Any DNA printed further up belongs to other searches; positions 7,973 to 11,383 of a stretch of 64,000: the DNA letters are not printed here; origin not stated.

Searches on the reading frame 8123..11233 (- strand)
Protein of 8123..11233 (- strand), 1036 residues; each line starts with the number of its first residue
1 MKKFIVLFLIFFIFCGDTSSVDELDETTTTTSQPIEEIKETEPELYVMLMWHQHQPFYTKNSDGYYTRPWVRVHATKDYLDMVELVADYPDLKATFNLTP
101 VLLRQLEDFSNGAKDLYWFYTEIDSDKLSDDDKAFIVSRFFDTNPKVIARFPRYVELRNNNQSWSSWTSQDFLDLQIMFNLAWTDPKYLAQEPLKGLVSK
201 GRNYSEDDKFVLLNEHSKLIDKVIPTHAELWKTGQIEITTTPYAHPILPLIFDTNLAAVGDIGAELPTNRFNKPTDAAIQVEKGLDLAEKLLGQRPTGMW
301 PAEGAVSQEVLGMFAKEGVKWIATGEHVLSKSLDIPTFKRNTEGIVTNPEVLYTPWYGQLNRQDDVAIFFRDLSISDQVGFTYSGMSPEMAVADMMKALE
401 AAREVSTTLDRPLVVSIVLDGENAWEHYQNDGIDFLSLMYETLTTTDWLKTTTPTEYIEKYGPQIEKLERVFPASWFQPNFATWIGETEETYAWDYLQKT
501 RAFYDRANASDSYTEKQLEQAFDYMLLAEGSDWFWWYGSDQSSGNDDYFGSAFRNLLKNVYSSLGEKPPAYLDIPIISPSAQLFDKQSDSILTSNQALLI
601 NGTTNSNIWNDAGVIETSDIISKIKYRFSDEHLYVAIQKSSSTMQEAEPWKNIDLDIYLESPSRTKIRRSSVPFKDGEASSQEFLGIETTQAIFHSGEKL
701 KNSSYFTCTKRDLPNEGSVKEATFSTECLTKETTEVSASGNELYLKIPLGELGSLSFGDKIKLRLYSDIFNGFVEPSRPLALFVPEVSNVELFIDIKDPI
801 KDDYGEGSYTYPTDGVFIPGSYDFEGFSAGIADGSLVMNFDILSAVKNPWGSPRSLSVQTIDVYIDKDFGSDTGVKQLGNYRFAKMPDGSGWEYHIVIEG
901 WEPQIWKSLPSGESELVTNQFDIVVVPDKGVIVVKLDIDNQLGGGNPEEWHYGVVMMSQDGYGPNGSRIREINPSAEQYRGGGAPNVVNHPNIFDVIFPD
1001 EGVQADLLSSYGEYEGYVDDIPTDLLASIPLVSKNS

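Call 59: search_protein_families(library=pfam, proteins=[window:8123-11233:-], max_evalue=0.001)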
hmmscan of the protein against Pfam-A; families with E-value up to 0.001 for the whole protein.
window:8123-11233:- (1036 aa): 2 families
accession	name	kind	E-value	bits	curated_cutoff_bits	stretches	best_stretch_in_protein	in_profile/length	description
PF03065.20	Glyco_hydro_57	-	8.1e-60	203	21.2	1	49-464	2-285/291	Glycosyl hydrolase family 57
PF09985.14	Glucodextran_C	-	6.4e-47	160.4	22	1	795-1012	3-217/228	C-terminal binding-module, SLH-like, of glucodextranase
